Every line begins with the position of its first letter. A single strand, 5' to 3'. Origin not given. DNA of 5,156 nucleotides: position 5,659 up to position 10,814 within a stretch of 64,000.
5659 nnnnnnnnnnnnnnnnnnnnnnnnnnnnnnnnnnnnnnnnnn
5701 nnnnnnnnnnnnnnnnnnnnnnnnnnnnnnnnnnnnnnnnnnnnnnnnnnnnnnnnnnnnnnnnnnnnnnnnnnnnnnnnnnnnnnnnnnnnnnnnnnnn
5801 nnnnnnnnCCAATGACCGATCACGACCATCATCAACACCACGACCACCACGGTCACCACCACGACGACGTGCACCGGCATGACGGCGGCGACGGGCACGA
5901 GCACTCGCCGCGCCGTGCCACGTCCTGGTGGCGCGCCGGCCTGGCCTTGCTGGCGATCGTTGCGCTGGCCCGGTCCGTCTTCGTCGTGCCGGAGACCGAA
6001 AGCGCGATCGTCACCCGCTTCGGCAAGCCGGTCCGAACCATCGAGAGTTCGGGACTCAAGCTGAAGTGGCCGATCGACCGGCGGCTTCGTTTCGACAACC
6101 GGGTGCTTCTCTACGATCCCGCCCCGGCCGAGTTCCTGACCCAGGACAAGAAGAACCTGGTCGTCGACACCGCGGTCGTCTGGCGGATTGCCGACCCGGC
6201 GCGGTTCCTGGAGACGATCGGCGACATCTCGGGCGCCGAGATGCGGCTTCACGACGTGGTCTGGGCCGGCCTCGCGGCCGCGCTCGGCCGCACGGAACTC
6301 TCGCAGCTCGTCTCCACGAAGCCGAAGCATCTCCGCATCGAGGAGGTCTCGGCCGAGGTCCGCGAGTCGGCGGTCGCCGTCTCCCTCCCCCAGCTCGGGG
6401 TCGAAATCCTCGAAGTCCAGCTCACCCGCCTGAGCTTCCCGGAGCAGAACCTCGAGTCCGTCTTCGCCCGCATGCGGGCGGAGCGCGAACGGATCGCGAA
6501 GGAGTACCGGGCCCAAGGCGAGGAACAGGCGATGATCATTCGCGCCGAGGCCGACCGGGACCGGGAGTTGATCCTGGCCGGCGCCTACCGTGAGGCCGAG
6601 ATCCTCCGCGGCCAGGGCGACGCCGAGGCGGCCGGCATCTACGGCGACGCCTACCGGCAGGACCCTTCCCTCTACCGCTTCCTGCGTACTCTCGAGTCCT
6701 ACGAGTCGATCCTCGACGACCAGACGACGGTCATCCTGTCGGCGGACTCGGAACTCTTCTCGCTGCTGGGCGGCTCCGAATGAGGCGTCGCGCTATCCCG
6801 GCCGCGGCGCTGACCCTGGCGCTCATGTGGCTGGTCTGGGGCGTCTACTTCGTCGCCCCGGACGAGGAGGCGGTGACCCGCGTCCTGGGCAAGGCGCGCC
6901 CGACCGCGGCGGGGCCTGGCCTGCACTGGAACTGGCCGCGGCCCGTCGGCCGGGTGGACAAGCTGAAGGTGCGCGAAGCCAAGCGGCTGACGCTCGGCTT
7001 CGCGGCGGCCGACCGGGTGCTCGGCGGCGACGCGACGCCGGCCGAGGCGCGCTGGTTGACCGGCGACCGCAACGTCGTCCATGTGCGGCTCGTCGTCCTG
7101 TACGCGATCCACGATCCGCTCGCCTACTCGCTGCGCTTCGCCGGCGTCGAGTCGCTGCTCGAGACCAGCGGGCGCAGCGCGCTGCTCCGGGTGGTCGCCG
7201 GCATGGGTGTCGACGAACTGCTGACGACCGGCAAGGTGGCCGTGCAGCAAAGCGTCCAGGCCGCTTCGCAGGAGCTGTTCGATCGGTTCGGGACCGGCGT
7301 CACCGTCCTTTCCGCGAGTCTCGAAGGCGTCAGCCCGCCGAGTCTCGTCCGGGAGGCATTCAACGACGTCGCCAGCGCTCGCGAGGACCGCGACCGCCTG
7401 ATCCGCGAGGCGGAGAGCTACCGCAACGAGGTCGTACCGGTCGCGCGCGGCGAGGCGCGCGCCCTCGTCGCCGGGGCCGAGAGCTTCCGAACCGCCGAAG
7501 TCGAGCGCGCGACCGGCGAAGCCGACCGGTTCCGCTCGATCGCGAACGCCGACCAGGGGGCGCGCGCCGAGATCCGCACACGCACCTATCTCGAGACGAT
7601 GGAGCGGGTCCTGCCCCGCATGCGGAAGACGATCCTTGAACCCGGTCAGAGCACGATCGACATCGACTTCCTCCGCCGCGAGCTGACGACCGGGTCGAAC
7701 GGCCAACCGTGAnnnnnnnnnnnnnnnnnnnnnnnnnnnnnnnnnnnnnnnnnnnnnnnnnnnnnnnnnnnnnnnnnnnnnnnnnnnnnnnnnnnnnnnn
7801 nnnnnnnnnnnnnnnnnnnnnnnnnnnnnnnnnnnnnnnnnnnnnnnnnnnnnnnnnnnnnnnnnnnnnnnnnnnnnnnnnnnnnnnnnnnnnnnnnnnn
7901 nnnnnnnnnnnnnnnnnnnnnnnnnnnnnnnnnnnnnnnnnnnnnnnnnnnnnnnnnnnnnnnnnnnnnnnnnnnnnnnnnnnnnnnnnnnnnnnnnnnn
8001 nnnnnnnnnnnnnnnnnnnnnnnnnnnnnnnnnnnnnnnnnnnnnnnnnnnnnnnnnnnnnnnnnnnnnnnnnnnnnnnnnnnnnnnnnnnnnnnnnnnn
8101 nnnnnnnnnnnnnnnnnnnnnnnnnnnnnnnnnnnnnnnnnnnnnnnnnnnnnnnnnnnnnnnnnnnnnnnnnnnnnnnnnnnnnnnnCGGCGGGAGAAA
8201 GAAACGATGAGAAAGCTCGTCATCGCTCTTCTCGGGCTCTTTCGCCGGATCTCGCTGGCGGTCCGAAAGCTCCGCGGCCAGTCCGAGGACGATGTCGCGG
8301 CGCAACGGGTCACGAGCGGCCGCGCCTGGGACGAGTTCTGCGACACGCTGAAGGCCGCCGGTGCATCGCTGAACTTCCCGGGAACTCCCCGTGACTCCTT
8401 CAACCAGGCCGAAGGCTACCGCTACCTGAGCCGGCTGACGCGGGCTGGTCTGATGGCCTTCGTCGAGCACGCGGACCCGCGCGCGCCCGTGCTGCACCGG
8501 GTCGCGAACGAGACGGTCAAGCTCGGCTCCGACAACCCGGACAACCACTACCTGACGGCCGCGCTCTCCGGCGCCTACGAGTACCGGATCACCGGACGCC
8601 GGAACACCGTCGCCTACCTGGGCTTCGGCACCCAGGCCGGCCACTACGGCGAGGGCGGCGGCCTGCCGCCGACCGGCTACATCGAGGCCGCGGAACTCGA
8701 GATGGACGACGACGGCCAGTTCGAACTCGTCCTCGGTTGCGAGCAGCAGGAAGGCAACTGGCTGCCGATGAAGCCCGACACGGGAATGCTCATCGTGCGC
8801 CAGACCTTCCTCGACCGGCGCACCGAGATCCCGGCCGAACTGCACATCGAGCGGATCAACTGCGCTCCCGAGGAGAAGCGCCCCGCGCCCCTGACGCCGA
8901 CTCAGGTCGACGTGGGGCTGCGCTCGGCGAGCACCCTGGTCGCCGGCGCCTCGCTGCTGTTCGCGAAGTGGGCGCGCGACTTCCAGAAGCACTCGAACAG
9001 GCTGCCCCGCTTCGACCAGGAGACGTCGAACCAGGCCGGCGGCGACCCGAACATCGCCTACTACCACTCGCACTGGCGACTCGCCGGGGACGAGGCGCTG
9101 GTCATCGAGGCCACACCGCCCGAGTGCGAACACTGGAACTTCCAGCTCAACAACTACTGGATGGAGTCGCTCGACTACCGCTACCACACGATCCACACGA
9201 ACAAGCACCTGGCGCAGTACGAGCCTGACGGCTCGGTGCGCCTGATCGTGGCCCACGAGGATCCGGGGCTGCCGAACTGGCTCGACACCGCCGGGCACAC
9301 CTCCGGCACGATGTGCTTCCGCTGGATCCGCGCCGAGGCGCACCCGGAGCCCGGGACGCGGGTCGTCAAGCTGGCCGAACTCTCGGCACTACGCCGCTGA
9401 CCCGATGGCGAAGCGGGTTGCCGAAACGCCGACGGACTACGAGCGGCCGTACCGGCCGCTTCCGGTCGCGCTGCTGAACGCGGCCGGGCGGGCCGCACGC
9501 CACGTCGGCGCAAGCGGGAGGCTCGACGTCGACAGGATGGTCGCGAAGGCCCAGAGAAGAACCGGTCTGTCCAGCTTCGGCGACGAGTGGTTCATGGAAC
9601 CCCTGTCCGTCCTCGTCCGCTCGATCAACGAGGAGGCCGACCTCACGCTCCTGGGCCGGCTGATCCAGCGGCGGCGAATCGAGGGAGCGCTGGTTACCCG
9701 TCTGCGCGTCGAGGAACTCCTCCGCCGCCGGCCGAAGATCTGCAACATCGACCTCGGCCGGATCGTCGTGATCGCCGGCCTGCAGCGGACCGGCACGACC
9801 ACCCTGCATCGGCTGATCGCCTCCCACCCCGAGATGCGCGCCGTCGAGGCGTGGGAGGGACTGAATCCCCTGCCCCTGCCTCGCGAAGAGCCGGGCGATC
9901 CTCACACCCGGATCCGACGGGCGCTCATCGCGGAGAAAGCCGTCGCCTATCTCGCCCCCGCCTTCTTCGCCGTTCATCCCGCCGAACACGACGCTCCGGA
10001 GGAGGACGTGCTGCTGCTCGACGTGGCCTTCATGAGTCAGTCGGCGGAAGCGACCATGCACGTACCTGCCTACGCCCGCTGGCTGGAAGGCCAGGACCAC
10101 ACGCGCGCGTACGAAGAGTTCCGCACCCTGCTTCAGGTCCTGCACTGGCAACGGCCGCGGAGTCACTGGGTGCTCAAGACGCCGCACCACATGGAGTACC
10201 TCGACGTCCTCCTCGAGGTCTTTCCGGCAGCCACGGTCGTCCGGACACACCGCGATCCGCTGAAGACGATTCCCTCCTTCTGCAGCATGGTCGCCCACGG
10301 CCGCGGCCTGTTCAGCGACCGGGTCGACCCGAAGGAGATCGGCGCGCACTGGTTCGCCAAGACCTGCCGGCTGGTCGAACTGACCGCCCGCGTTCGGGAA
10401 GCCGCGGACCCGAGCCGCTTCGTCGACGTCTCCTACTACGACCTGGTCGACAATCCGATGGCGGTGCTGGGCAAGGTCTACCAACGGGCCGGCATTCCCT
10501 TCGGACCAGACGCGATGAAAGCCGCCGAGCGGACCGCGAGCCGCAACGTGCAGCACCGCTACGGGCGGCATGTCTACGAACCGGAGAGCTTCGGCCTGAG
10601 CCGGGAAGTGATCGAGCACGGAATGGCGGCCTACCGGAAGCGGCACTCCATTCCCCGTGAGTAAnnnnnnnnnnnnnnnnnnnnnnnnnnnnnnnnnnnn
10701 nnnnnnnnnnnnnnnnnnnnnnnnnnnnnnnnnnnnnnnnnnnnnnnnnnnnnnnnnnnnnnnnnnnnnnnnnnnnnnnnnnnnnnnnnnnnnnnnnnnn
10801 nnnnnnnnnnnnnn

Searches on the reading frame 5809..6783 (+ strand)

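Call 41: search_protein_families(library=pfam, proteins=[window:5809-6783:+], max_evalue=0.00001)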
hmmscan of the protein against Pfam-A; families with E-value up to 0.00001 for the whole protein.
window:5809-6783:+ (324 aa): 1 family
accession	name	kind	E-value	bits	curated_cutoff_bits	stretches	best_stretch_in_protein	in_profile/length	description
PF01145.31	Band_7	-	1.9e-27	96.9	23.6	1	59-238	2-175/176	SPFH domain / Band 7 family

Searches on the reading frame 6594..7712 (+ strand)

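Call 41: search_protein_families(library=pfam, proteins=[window:6594-7712:+], max_evalue=0.00001)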
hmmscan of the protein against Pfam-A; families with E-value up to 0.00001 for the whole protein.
window:6594-7712:+ (372 aa): 1 family
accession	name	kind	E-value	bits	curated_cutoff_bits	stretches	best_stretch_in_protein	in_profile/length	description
PF01145.31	Band_7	-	7.3e-15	55.9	23.6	1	89-275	5-174/176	SPFH domain / Band 7 family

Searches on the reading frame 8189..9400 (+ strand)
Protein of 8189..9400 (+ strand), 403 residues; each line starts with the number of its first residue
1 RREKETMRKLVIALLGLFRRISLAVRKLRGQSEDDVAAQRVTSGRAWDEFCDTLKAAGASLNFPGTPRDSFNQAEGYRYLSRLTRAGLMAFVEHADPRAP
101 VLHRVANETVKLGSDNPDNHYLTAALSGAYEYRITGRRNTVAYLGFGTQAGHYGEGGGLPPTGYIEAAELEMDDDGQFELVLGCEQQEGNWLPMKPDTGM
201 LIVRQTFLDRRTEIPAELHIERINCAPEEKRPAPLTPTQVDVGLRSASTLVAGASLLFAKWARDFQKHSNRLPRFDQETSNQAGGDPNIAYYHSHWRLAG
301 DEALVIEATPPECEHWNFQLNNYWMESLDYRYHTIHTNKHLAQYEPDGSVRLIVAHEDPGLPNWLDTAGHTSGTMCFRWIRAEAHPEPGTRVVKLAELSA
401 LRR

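Call 41: search_protein_families(library=pfam, proteins=[window:8189-9400:+], max_evalue=0.00001)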
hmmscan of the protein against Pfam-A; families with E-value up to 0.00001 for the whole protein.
window:8189-9400:+ (403 aa): 1 family
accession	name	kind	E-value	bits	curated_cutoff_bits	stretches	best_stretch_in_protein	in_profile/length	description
PF06742.16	DUF1214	-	1e-08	36.1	25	0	307-379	27-107/112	Protein of unknown function (DUF1214)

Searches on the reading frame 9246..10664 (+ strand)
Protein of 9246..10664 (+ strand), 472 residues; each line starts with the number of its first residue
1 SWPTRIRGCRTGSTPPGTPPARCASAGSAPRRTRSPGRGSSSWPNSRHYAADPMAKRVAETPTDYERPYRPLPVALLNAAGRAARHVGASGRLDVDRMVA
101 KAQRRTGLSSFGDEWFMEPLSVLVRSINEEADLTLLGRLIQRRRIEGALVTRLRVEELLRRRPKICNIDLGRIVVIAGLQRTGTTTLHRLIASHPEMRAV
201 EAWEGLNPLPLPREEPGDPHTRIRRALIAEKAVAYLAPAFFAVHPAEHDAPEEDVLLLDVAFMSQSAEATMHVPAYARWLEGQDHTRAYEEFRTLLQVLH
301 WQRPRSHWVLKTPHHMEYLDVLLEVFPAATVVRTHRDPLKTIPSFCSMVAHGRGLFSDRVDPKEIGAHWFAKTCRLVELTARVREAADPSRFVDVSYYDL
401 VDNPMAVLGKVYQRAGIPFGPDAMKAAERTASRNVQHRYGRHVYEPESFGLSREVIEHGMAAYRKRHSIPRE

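Call 41: search_protein_families(library=pfam, proteins=[window:9246-10664:+], max_evalue=0.00001)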
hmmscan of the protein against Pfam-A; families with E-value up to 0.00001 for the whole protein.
window:9246-10664:+ (472 aa): 1 family
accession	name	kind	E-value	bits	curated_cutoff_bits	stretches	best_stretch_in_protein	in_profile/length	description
PF13469.12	Sulfotransfer_3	-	9.7e-44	150.6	27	1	174-419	2-214/216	Sulfotransferase family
